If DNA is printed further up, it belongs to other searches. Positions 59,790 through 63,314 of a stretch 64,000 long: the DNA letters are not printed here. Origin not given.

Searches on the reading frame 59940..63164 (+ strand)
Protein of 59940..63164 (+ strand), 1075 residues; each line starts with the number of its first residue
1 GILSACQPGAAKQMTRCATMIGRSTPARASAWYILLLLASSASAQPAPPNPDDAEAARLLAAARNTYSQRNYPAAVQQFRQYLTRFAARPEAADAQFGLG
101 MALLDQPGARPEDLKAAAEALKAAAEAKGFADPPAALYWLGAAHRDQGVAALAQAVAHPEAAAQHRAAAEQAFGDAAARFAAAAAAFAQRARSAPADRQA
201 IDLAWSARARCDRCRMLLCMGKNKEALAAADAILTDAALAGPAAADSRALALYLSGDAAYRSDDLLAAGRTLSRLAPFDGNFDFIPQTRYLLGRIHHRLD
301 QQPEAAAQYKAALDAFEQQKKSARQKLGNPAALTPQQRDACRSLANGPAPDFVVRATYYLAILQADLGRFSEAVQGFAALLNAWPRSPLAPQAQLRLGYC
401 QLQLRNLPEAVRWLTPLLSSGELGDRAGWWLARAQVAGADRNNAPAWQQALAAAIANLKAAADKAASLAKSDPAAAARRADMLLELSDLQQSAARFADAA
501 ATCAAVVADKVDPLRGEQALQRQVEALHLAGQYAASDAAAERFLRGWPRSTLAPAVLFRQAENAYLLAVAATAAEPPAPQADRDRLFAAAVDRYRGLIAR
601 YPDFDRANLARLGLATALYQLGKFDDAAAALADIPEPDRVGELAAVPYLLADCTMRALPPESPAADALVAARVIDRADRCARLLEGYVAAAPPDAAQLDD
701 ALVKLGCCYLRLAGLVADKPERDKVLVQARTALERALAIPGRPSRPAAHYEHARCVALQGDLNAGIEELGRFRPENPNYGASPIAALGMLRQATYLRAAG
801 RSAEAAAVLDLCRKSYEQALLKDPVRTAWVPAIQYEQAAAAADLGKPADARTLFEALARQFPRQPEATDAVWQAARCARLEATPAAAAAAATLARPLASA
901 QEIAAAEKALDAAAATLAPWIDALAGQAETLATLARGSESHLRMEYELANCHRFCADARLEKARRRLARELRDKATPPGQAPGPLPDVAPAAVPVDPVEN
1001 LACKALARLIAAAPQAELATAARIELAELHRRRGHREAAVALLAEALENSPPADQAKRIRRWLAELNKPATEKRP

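Call 51: search_protein_families(library=pfam, proteins=[window:59940-63164:+], max_evalue=0.001)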
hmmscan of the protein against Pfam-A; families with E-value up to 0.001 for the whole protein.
window:59940-63164:+ (1075 aa): 4 families
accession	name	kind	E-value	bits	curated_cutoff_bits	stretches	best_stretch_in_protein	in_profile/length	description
PF13432.12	TPR_16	-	1.8e-09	38.3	32.7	2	360-414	3-54/65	Tetratricopeptide repeat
PF13525.12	YfiO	-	9.5e-08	32.5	25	0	367-411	18-62/203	Outer membrane lipoprotein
PF14559.12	TPR_19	-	1.9e-05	25.4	25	1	587-640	7-57/68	Tetratricopeptide repeat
PF13512.12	TPR_18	-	0.00027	21.6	21.9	0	350-410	6-66/145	Tetratricopeptide repeat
